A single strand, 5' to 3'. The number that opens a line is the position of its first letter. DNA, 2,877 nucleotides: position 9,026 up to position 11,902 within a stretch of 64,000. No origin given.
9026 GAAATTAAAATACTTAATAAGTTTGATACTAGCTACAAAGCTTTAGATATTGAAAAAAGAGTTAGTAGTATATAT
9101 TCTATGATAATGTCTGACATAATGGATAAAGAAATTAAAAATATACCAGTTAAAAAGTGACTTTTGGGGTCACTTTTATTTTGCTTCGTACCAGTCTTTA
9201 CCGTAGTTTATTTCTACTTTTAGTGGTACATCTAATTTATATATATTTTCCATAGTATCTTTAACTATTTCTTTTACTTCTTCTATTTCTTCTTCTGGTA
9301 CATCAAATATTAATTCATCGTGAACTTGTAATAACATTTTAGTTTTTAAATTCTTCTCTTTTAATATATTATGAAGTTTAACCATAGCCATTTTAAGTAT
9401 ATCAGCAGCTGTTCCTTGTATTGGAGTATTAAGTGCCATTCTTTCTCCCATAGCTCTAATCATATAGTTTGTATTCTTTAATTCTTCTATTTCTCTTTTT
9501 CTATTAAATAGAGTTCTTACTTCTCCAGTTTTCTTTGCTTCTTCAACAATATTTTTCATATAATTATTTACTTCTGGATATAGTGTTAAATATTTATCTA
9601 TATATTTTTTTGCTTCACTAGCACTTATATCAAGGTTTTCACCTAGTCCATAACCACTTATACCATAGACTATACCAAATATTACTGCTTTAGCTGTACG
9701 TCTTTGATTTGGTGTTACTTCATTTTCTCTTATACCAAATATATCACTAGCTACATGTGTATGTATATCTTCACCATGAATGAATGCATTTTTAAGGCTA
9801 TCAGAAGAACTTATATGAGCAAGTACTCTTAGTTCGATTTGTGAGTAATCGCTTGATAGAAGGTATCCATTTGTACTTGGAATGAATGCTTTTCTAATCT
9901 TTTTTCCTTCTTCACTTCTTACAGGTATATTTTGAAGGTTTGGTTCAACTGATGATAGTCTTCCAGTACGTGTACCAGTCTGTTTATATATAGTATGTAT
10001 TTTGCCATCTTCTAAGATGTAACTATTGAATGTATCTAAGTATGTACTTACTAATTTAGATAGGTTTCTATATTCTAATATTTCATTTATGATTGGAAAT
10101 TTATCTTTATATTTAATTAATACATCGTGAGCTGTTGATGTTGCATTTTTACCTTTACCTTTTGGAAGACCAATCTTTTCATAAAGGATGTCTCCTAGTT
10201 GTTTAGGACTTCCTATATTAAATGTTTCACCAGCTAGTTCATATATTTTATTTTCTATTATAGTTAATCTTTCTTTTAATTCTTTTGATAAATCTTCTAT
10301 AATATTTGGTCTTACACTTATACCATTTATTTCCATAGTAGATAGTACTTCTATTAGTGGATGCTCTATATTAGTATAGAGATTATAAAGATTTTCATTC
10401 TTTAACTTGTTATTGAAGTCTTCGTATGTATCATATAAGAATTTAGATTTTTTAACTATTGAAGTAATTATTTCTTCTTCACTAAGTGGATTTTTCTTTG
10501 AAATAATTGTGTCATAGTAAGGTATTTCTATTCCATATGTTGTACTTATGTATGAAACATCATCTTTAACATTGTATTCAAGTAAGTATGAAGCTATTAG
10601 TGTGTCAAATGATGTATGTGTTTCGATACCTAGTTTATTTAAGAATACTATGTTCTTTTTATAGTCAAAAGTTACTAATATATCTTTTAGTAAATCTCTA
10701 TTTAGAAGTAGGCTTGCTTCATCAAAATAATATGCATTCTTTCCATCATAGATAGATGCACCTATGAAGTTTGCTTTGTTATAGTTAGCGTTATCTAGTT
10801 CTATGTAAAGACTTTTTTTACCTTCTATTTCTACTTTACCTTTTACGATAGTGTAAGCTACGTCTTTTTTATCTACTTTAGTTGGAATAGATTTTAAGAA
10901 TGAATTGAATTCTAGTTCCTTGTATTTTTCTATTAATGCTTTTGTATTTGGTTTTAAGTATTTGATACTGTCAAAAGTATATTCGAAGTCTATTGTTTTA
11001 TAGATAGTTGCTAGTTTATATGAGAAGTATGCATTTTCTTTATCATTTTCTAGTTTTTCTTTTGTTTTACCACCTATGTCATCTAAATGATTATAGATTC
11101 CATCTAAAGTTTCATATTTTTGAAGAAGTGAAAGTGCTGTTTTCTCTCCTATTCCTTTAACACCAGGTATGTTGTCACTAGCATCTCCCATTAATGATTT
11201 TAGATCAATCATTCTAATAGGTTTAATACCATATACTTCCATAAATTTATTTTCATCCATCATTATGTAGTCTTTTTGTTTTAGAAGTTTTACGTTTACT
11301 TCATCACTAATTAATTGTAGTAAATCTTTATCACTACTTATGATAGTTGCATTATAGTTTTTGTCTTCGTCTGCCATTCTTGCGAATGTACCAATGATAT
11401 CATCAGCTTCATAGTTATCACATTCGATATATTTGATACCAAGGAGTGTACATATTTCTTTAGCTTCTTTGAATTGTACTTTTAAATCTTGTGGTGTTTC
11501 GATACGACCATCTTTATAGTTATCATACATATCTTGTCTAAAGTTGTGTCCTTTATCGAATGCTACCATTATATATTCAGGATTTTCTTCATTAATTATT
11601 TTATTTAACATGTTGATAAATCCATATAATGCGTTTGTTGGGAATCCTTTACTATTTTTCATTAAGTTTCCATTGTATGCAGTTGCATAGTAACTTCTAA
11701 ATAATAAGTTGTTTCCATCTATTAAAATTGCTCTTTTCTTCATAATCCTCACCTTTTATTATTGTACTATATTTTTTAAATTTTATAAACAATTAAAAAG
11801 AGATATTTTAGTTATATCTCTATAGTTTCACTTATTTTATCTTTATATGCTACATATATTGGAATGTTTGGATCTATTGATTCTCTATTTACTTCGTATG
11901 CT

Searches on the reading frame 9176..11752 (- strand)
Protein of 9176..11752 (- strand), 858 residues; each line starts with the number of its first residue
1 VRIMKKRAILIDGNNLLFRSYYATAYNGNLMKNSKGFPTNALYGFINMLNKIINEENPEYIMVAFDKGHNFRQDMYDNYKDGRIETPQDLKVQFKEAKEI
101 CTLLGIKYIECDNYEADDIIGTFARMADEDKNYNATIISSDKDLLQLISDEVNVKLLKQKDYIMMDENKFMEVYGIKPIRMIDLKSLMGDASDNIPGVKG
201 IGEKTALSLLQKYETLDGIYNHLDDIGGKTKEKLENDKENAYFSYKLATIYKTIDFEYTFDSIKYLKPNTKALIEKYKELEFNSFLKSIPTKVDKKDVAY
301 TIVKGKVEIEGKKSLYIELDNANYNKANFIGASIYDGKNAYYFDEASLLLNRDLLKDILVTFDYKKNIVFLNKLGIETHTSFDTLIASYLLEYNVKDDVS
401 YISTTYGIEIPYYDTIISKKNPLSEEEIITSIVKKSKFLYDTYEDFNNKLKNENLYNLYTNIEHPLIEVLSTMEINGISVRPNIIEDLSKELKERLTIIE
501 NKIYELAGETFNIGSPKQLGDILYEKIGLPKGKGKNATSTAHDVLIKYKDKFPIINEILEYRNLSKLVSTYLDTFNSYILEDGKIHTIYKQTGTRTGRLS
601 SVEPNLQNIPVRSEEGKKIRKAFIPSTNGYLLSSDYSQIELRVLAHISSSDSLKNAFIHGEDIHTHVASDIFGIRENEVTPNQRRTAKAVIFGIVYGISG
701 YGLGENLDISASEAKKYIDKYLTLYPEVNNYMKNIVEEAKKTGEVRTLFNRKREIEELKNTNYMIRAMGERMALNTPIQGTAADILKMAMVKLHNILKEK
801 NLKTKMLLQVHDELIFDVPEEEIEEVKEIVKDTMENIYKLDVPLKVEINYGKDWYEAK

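Call 6: search_protein_families(library=pfam, proteins=[window:9176-11752:-])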
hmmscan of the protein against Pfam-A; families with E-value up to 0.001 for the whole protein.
window:9176-11752:- (858 aa): 4 families
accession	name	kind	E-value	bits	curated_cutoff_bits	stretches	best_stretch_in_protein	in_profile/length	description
PF00476.26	DNA_pol_A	-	1.6e-153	511.6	34.3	1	485-856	4-381/381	DNA polymerase family A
PF02739.22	5_3_exonuc_N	-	3.4e-56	189.9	34.3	1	8-175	2-164/164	5'-3' exonuclease, N-terminal resolvase-like domain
PF01367.25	5_3_exonuc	-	1.3e-31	109.3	40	1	176-270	1-96/97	5'-3' exonuclease, C-terminal SAM fold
PF22619.2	DNA_polI_exo1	-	1.4e-14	54.5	27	1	315-439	1-137/140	DNA polymerase I, ribonuclease H-like domain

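Call 20: find_encoding_contigs(protein=window:9176-11752:-, flank=10000, max_places=10)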
Protein window:9176-11752:- (858 aa): no gene with exactly this product is on record in the collection.

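Call 62: find_homologous_proteins(query=window:9176-11743:-, max_evalue=1e-50)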
Query window:9176-11743:- (855 aa): 8000 proteins with E <= 1e-50 among 8000 candidates; the best 120 are listed.
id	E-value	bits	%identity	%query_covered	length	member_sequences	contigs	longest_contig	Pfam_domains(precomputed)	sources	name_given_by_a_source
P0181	0.0e+0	1841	98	100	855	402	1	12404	PF01367.26,PF02739.23,PF22619.3,PF00476.27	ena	-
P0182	0.0e+0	1795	95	100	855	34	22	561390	PF01367.26,PF02739.23,PF22619.3,PF00476.27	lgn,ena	-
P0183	0.0e+0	1732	91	100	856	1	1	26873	PF01367.26,PF02739.23,PF22619.3,PF00476.27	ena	-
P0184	0.0e+0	1730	91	100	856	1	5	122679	PF01367.26,PF02739.23,PF22619.3,PF00476.27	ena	-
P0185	0.0e+0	1589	84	100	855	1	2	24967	PF01367.26,PF02739.23,PF22619.3,PF00476.27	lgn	-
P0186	0.0e+0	1501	78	100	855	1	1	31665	PF01367.26,PF02739.23,PF22619.3,PF00476.27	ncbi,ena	-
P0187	0.0e+0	1500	78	100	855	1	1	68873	PF01367.26,PF02739.23,PF22619.3,PF00476.27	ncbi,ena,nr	ncbi:MAG: DNA polymerase I [Bacilli bacterium]|nr:DNA polymerase I [Bacilli bacterium]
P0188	0.0e+0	1495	78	100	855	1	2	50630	PF01367.26,PF02739.23,PF22619.3,PF00476.27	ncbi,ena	-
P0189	0.0e+0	1492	78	100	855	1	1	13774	PF01367.26,PF02739.23,PF22619.3,PF00476.27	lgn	-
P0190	0.0e+0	1491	79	100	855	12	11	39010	PF01367.26,PF02739.23,PF22619.3,PF00476.27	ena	-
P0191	0.0e+0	1488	79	100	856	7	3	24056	PF01367.26,PF02739.23,PF22619.3,PF00476.27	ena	-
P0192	0.0e+0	1487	79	100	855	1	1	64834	PF01367.26,PF02739.23,PF22619.3,PF00476.27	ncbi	-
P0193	0.0e+0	1482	78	100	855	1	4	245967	PF01367.26,PF02739.23,PF22619.3,PF00476.27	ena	-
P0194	0.0e+0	1479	78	100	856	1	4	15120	PF01367.26,PF02739.23,PF22619.3,PF00476.27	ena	-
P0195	0.0e+0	1479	78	100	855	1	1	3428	PF01367.26,PF02739.23,PF22619.3,PF00476.27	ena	-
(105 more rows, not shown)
